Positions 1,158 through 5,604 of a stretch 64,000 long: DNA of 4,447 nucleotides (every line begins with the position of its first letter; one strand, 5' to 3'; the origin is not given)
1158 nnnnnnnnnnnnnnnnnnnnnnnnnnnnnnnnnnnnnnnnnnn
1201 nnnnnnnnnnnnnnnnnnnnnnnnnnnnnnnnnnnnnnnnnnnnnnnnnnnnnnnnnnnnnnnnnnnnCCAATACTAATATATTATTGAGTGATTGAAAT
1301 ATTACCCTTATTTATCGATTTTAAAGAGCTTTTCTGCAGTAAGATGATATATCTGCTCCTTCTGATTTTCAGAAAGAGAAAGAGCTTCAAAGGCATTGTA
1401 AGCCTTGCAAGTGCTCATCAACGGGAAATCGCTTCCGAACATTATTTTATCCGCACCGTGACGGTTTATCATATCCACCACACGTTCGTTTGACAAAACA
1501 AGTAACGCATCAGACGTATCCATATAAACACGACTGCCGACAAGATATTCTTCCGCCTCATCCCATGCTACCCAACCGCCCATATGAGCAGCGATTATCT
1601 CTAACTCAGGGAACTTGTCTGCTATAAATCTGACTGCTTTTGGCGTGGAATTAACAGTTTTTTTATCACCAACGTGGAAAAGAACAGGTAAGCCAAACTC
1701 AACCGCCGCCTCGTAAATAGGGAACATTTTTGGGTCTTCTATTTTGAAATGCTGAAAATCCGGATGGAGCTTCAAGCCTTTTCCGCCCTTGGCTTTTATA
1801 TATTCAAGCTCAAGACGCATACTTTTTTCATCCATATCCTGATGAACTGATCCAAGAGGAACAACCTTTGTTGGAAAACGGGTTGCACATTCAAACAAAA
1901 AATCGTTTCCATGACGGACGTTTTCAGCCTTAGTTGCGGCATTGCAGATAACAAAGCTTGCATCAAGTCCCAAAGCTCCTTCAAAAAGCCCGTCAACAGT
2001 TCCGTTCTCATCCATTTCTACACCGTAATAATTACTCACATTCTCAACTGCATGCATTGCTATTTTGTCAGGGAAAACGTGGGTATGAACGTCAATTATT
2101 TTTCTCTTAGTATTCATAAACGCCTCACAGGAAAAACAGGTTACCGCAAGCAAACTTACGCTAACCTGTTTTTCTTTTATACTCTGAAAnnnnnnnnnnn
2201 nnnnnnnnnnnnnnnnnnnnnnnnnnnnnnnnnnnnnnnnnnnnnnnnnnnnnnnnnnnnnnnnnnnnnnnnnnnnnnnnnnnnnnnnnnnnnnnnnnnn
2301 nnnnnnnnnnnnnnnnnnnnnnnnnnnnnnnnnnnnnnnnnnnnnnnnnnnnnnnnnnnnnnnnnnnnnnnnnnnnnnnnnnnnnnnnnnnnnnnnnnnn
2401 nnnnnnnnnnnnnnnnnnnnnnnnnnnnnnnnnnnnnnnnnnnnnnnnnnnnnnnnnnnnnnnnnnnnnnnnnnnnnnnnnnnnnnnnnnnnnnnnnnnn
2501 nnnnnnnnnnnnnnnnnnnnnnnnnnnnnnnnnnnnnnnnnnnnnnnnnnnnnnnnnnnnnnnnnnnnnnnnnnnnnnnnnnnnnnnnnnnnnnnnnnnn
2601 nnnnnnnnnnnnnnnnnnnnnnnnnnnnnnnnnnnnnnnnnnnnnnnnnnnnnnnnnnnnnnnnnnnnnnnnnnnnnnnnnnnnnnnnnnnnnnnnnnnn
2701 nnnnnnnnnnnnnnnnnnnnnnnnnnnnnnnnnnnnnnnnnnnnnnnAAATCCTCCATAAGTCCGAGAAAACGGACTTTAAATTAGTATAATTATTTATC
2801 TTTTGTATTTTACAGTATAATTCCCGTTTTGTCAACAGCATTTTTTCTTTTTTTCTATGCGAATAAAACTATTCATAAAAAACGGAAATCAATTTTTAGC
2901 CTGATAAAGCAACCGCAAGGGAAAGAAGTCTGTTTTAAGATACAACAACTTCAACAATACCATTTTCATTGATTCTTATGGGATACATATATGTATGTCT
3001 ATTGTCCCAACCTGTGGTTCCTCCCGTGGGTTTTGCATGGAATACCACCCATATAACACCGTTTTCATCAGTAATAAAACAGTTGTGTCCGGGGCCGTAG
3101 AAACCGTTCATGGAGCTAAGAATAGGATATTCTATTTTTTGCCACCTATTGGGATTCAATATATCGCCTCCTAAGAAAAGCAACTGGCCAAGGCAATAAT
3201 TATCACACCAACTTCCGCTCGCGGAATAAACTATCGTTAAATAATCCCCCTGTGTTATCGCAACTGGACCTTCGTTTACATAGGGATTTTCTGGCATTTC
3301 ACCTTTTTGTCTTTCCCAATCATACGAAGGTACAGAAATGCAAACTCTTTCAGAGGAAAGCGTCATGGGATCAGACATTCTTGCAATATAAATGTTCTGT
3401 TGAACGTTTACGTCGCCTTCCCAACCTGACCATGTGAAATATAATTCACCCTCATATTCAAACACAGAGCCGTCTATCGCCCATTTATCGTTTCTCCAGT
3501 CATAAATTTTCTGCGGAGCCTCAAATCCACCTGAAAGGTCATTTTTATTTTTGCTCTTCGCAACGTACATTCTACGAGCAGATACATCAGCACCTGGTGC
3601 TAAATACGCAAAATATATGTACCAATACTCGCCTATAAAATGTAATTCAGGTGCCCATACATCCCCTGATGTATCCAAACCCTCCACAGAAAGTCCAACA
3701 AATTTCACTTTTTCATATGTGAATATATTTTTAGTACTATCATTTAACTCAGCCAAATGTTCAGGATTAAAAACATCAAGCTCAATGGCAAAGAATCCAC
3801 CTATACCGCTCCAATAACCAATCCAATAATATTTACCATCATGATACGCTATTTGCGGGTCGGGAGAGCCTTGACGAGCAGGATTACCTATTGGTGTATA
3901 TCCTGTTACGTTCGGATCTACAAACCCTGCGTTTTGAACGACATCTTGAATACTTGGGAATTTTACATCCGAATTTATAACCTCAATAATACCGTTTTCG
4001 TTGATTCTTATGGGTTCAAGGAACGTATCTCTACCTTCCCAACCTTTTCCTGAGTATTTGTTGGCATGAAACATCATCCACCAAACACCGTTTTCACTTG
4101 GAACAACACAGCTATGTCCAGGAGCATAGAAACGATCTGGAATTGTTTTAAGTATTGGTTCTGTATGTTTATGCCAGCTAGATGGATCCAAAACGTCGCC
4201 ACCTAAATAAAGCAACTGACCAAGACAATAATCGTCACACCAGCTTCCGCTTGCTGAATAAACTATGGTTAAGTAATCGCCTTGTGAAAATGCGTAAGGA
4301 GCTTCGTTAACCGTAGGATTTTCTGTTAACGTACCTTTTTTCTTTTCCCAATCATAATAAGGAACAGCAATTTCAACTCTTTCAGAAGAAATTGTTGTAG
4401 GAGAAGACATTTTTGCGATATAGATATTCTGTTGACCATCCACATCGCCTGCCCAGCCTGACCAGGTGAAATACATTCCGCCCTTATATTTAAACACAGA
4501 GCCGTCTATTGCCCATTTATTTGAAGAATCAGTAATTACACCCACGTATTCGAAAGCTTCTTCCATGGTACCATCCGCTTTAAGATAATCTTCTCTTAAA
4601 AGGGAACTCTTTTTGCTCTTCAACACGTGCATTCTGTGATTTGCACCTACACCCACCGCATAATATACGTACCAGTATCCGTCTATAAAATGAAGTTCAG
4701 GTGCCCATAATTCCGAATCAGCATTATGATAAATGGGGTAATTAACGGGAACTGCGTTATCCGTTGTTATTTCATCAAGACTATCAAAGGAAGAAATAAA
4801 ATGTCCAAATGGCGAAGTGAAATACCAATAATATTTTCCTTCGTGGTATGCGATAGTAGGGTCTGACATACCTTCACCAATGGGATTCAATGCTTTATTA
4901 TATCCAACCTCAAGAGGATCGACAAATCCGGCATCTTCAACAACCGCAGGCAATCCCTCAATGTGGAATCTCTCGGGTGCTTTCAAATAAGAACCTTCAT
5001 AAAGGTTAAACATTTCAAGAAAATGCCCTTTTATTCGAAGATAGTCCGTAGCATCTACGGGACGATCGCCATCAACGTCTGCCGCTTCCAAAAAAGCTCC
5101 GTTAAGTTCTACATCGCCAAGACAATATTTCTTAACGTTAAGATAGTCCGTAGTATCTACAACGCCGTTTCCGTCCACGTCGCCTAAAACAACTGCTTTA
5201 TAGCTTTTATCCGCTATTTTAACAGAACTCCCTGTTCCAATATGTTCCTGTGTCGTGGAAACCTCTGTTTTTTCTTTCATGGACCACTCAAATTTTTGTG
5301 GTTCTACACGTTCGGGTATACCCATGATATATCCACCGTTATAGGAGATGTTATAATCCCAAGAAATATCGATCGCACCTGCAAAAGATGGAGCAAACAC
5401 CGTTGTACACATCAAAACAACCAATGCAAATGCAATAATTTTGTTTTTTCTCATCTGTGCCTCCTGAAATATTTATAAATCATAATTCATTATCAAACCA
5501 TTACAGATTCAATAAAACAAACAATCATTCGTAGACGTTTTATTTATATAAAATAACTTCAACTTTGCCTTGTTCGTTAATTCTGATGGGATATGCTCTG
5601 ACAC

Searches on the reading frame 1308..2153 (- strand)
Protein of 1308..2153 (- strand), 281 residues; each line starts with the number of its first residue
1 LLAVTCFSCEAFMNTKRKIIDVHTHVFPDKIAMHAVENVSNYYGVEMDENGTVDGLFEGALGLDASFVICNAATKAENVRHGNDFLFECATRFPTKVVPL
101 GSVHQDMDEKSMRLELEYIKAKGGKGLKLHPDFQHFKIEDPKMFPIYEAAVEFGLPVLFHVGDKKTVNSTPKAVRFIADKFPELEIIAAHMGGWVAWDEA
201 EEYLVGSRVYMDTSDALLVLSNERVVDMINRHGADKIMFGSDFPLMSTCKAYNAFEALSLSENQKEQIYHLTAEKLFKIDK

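Call 71: find_encoding_contigs(protein=window:1308-2153:-, flank=10000, max_places=2)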
Protein window:1308-2153:- (281 aa): no gene with exactly this product is on record in the collection.

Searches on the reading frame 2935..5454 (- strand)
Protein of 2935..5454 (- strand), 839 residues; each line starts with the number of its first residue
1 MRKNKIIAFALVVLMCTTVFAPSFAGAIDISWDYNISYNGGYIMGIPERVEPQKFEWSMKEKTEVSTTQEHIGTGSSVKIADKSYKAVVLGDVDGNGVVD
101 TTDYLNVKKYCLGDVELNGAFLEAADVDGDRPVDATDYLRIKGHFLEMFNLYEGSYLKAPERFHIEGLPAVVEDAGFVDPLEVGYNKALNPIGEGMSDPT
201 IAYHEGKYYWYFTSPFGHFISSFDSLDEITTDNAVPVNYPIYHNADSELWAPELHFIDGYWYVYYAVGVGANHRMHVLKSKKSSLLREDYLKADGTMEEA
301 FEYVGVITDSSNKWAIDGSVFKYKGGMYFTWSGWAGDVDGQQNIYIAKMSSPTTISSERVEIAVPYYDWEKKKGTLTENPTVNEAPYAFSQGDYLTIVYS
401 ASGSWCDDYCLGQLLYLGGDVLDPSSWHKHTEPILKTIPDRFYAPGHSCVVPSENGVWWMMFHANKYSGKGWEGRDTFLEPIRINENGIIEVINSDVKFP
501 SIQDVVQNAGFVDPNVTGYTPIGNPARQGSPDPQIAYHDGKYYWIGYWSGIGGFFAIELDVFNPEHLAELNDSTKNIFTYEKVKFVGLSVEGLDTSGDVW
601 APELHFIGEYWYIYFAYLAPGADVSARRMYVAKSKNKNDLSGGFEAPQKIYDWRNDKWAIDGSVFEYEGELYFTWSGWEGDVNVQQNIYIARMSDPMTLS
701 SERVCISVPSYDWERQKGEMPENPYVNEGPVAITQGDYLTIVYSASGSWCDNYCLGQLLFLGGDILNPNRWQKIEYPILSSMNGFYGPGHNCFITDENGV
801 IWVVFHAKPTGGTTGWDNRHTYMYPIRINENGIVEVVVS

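Call 17: search_protein_families(library=pfam, proteins=[window:2935-5454:-], max_evalue=0.01)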
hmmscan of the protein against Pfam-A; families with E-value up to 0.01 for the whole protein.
window:2935-5454:- (839 aa): 2 families
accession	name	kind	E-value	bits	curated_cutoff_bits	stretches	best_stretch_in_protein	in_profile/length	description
PF04616.20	Glyco_hydro_43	-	2.3e-76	257.4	32.2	2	190-489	3-287/288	Glycosyl hydrolases family 43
PF00404.24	Dockerin_1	-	8.8e-13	48.7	22.9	1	90-145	1-56/57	Dockerin type I domain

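Call 63: find_homologous_proteins(query=window:2935-5454:-, max_evalue=1e-30)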
Query window:2935-5454:- (839 aa): 167 proteins with E <= 1e-30 among 8000 candidates; the best 120 are listed.
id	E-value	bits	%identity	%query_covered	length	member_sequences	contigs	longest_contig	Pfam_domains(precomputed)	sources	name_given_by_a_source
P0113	0.0e+0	1996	100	100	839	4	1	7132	PF00404.25,PF04616.21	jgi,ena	-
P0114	0.0e+0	1381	54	100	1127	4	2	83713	PF00404.25,PF04616.21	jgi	-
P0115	2.7e-83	299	33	75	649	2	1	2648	PF04616.21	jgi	jgi:GH43 family beta-xylosidase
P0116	4.9e-82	295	39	36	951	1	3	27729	PF07745.20,PF04616.21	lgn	-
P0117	2.1e-78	283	33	75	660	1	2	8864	PF04616.21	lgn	-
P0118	3.4e-71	259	44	35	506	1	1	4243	PF04616.21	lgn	-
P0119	1.0e-68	251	43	36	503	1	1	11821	PF04616.21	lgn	-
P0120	1.0e-65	241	43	36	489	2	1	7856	PF04616.21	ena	-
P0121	1.2e-65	240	50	27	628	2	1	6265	PF14200.13,PF00652.29,PF04616.21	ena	-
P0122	1.8e-65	240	44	36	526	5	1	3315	PF04616.21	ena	-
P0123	1.8e-65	240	43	35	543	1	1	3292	PF04616.21,PF01464.26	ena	-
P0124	4.2e-65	239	43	36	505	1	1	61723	PF04616.21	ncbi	-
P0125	9.1e-61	224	43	36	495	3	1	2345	PF04616.21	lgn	-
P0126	4.6e-60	222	43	36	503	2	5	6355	PF04616.21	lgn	-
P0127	8.6e-59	218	43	35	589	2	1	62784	PF14200.13,PF04616.21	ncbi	-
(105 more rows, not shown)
